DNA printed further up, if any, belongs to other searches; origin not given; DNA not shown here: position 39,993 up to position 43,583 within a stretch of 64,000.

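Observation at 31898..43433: Enzyme set consistent with a beta-1,2-glucan / sophoro-oligosaccharide utilisation pathway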

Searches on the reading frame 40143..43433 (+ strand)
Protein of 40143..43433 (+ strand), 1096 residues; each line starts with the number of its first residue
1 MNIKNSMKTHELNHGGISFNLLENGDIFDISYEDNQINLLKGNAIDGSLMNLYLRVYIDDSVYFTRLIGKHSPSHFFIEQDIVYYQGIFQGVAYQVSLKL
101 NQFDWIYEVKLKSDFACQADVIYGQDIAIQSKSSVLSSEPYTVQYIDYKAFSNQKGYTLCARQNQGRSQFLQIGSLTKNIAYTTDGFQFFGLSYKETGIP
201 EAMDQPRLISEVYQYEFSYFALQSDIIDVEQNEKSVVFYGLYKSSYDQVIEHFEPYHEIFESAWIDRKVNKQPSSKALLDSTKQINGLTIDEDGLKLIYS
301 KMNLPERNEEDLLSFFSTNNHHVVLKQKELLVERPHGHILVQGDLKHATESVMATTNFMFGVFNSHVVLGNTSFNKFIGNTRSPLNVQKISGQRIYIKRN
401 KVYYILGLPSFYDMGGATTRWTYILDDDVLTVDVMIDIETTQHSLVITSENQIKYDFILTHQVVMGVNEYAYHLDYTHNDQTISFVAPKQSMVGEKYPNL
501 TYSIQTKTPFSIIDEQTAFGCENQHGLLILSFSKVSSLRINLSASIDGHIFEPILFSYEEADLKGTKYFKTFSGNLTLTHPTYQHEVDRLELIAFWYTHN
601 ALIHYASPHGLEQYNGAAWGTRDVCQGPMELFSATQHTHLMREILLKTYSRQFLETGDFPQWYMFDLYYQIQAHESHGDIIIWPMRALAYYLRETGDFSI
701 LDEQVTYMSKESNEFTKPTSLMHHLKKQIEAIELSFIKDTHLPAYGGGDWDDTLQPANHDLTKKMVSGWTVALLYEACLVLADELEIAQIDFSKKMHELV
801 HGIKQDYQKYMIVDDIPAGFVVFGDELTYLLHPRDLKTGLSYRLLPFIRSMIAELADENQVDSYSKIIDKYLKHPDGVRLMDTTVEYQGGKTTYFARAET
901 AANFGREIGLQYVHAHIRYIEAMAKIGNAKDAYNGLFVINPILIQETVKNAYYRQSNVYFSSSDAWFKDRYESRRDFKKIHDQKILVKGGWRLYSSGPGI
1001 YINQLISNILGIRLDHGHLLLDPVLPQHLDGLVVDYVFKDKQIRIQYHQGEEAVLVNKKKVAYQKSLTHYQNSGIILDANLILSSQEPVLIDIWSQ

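Call 4: search_protein_families(library=pfam, proteins=[window:40143-43433:+])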
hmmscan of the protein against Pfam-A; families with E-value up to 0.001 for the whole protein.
window:40143-43433:+ (1096 aa): 4 families
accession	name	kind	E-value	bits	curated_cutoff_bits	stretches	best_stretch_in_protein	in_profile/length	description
PF21250.3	SOGP_2nd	-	5.8e-75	252.2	27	1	303-542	5-247/249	Glycoside phosphorylase supersandwich domain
PF21958.2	SOGP_N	-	2e-71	240.5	27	1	21-240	2-225/225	SOGP N-terminal domain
PF17167.11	Glyco_hydro_94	-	2.6e-11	43.3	27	1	679-948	123-373/420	Glycosyl hydrolase 94 superfamily, catalytic domain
PF21270.2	SOGP_4th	-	5.6e-08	33.4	27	1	1011-1085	1-80/90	Glycoside phosphorylase C-terminal domain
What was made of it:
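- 40143..43433 (+): 1,2-beta-oligoglucan phosphorylase (SOGP, GH94) homologue. SOGP_N, SOGP_2nd, GH94 and SOGP_4th (call 4).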

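Call 6: search_solved_structures(query=window:40143-43433:+)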
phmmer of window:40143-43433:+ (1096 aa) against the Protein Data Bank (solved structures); distinct sequences matched with E-value up to 0.001: 10.
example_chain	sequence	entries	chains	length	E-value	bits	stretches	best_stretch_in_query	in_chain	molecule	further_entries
5h3z_A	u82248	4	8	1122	1.6e-244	817.6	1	13-1051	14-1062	Uncharacterized protein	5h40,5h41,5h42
8rf9_A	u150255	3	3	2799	9e-10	40.3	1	567-756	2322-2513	Cyclic beta 1-2 glucan synthetase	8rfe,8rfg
8rf0_A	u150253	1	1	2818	9.1e-10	40.3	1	567-756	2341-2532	Cyclic beta-(1,2)-glucan synthase NdvB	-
8ho9_A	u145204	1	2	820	3.4e-07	31.8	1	584-755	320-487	Cellobiose phosphorylase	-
3qde_A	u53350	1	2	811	7.5e-07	30.7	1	585-755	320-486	Cellobiose phosphorylase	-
8ho7_A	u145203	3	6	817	7.6e-07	30.6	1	585-755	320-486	Cellobiose phosphorylase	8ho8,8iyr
8hob_A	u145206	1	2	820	7.7e-07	30.6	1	584-755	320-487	Cellobiose phosphorylase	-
4zle_A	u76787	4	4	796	1.7e-06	29.5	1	642-936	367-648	Putative b-glycan phosphorylase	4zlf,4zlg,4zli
3rrs_A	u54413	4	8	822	1.6e-05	26.3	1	593-755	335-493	Cellobiose phosphorylase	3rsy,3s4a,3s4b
3s4c_A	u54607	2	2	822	1.6e-05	26.3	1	593-755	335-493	Lactose Phosphorylase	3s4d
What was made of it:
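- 40143..43433 (+): LpSOGP 5H3Z, 1.6e-244 over residues 13-1051 (call 6).
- On GH94 1,2-beta-oligoglucan phosphorylase (SOGP, EC 2.4.1.333): The alignment to 5H3Z covers residues 13-1051 (call 6). 817.6 bits to LpSOGP versus at most 40.3 bits to any other solved GH94 protein (call 6).
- SOGP to LpSOGP, 1.6e-244 (call 6).
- Tried and rejected: I considered that the 1096-aa protein might be that enzyme type and rejected it on domain content and score (calls 4, 6).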

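Call 20: find_encoding_contigs(protein=window:40143-43433:+, flank=10000, max_places=6)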
Protein window:40143-43433:+ (1096 aa): 2 contigs read that carry it; 1 place shown.
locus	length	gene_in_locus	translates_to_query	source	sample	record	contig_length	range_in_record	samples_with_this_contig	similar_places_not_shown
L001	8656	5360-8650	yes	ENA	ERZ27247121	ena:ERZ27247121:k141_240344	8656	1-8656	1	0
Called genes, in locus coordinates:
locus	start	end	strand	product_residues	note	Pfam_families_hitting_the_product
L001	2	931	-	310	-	?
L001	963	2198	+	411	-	PF10091:Glycoamylase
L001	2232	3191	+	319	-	PF00356:LacI, PF00532:Peripla_BP_1, PF13407:Peripla_BP_4, PF13377:Peripla_BP_3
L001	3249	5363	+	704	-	PF00933:Glyco_hydro_3, PF01915:Glyco_hydro_3_C, PF14310:Fn3-like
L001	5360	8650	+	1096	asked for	PF21958:SOGP_N, PF21250:SOGP_2nd, PF17167:Glyco_hydro_94, PF21270:SOGP_4th (weak)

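Call 22: find_related_loci(query=window:40143-43433:+, collection=genome_contigs, flank=10000)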
Query window:40143-43433:+ (1096 aa) in genome_contigs; peptide patterns used: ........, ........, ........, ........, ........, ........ (x = any residue, [..] = any of these).
33 stretches matched a pattern; 18 encode a relative of the query (tblastn E <= 1e-3); 18 distinct loci.
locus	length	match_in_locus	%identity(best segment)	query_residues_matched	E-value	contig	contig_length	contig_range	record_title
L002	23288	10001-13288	78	1-1096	0e+0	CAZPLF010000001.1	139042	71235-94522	MAG TPA_asm: uncultured Mariniplasma sp. isolate SRP178699_co1_430 genome assembly, contig: NODE_40_length_139042_cov_19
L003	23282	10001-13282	69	1-1094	0e+0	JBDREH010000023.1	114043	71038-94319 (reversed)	MAG: Bacillota bacterium isolate MEGAHIT-group-1.303 k141_10267888, whole genome shotgun sequence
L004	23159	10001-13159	61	1-1053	0e+0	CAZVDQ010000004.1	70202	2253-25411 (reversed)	MAG TPA_asm: uncultured Mariniplasma sp. isolate binchicken_co181_473 genome assembly, contig: NODE_356_length_70202_cov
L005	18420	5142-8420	59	1-1094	0e+0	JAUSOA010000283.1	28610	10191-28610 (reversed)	MAG: Acholeplasmataceae bacterium isolate E21_concoct.bin.144_sub E21_k141_330357, whole genome shotgun sequence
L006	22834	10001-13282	59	1-1094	0e+0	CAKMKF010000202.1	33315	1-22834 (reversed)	uncultured Acholeplasmataceae bacterium isolate OKU19 genome assembly, contig: MEGAHIT_co_assembly_000000020548, whole g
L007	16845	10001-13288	58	1-1094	0e+0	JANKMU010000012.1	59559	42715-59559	MAG: Tenericutes bacterium isolate M17C-02 NODE_12_length_59559_cov_5.236808, whole genome shotgun sequence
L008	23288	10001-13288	58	1-1096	0e+0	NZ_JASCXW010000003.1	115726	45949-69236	Peloplasma aerotolerans strain M4Ah 3, whole genome shotgun sequence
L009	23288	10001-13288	78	1-1096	0e+0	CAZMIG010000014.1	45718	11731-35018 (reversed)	MAG TPA_asm: uncultured Mariniplasma sp. isolate SRP178699_co1_599 genome assembly, contig: NODE_710_length_45718_cov_11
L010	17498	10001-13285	56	3-1096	0e+0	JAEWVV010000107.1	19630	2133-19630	MAG: Bacillota bacterium isolate OH_SDB_74 k127_1253442, whole genome shotgun sequence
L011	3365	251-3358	58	1-1036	0e+0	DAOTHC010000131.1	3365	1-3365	MAG TPA_asm: Acholeplasmataceae bacterium isolate AMR_MDS_3061 NODE_33448_length_3365_cov_4.366465, whole genome shotgun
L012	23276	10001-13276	55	1-1094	0e+0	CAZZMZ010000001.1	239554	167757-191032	MAG TPA_asm: uncultured Mariniplasma sp. isolate binchicken_co324_27 genome assembly, contig: NODE_14_length_239554_cov_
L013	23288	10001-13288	58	1-1096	0e+0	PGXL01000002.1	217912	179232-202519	MAG: Tenericutes bacterium HGW-Tenericutes-2 bjp_ig2102_scaffold_42, whole genome shotgun sequence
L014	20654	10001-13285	55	3-1096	0e+0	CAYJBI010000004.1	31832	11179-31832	MAG TPA_asm: uncultured Mariniplasma sp. isolate ERP122455_co2_240 genome assembly, contig: NODE_207_length_31832_cov_9.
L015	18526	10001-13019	55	1-1027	0e+0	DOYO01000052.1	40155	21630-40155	MAG TPA_asm: Acholeplasmataceae bacterium isolate UBA12080 contig_4376, whole genome shotgun sequence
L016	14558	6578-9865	55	1-1096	0e+0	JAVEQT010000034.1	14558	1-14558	MAG: Acholeplasmataceae bacterium isolate BF_dRep_35 NODE_12912_length_14558_cov_22.508558_Biofilm4, whole genome shotgu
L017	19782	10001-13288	58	1-1096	0e+0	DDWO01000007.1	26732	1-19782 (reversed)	MAG TPA_asm: Acholeplasmataceae bacterium UBA2284 UBA2284_contig_18242, whole genome shotgun sequence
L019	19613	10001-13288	56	1-1096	0e+0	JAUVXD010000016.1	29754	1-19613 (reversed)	MAG: Acholeplasmataceae bacterium isolate CSMAG_1207 CSMAG_1207_k127_2755298_length_29754_cov_31.0032, whole genome shot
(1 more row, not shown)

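Call 27: search_protein_families(library=pfam, proteins=[L008:4393-6018:+, L008:6936-7901:+, L008:15924-16805:+, L008:16805-17665:+])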
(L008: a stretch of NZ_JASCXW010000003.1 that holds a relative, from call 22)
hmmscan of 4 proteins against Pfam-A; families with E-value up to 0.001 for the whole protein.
L008:4393-6018:+ (541 aa): 3 families
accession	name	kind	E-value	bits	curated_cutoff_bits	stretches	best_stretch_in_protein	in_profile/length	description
PF00128.31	Alpha-amylase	-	4.5e-155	517.7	22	1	15-461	1-446/446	Alpha amylase, catalytic domain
PF14701.12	hDGE_amylase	-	1.3e-06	28.2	27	1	29-115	18-112/439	Glycogen debranching enzyme, glucanotransferase domain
PF16657.11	Malt_amylase_C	-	2.7e-06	27.8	27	1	461-506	1-46/75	Maltogenic Amylase, C-terminal domain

L008:6936-7901:+ (321 aa): 6 families
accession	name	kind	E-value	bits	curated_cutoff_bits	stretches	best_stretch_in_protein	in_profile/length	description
PF05448.18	AXE1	-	5.5e-53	180.2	21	1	13-305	20-318/321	Acetyl xylan esterase (AXE1)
PF12146.15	Hydrolase_4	-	3.4e-09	36.8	27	0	225-291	165-233/239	Serine aminopeptidase, S33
PF00326.27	Peptidase_S9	-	5.3e-06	26.5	22.6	0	155-299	50-196/213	Prolyl oligopeptidase family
PF20434.5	BD-FAE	-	5.3e-05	23.3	26.8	0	65-112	3-58/215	BD-FAE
PF01738.24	DLH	-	8.7e-05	22.6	21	0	68-188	6-116/217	Dienelactone hydrolase family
PF00561.26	Abhydrolase_1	-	0.00027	21.1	25.8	0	218-291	164-239/245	alpha/beta hydrolase fold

L008:15924-16805:+ (293 aa): 1 family
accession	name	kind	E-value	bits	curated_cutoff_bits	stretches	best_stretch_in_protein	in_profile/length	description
PF01734.28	Patatin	-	5.5e-30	105.4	27.7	1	7-186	1-191/191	Patatin-like phospholipase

L008:16805-17665:+ (286 aa): 2 families
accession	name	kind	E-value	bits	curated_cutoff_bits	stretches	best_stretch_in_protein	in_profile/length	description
PF01569.27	PAP2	-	3.4e-23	82.3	27.2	1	51-167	4-127/130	PAP2 superfamily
PF14378.12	PAP2_3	-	9.5e-13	48.8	27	1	14-158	25-188/190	PAP2 superfamily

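Call 36: search_solved_structures(query=window:40143-43433:+, max_evalue=1e-100, show_alignments=1)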
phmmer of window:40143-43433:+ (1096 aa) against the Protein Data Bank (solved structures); distinct sequences matched with E-value up to 1e-100: 1.
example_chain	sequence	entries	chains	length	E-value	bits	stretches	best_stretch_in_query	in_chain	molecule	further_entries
5h3z_A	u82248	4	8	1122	1.6e-244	817.6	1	13-1051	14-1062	Uncharacterized protein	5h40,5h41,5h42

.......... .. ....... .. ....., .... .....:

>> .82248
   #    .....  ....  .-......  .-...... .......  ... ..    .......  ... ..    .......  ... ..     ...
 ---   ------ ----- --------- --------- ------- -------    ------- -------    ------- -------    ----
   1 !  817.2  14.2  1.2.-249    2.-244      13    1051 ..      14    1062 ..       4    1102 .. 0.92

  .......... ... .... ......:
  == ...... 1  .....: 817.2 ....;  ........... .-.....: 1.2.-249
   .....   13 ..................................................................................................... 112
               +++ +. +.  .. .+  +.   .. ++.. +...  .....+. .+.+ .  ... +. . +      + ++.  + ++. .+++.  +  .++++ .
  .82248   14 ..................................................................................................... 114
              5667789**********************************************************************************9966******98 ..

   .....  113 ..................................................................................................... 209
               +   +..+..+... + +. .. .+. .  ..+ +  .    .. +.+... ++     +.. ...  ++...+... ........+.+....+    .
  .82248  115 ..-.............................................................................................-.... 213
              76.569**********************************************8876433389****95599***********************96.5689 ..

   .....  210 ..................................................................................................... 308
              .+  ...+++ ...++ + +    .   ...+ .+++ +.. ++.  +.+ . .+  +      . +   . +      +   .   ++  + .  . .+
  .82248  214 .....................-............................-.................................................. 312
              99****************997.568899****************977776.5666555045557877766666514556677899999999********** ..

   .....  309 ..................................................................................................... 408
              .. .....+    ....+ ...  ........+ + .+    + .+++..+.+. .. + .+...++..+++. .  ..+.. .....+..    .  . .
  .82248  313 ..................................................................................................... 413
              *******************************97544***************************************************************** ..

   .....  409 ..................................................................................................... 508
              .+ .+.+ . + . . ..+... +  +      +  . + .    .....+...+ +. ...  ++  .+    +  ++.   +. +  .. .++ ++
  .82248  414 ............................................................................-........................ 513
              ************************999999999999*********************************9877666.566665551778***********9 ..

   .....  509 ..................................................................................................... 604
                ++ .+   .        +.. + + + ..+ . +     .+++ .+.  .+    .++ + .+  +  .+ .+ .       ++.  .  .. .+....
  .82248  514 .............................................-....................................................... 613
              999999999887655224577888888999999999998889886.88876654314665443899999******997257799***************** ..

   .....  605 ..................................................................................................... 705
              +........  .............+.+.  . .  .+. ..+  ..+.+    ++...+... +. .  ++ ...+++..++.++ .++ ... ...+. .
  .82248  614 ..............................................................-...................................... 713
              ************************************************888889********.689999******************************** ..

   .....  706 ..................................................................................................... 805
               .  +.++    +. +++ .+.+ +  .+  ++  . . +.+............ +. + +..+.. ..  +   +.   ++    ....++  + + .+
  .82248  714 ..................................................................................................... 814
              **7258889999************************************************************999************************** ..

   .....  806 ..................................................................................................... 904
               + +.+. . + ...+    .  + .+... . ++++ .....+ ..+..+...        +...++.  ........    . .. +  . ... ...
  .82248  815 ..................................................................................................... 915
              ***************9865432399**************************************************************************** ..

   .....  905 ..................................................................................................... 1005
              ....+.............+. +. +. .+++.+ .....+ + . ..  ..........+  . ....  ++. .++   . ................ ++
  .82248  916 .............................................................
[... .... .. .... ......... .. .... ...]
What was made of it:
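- On GH94 1,2-beta-oligoglucan phosphorylase (SOGP, EC 2.4.1.333): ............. is identical, as are the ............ and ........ segments, in the alignment of call 36. All six are conserved (call 36).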

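Call 60: search_protein_families(library=ncbifam, proteins=[window:40143-43433:+], max_evalue=0.01)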
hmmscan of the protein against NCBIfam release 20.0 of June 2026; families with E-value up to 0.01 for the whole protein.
window:40143-43433:+ (1096 aa): 0 families
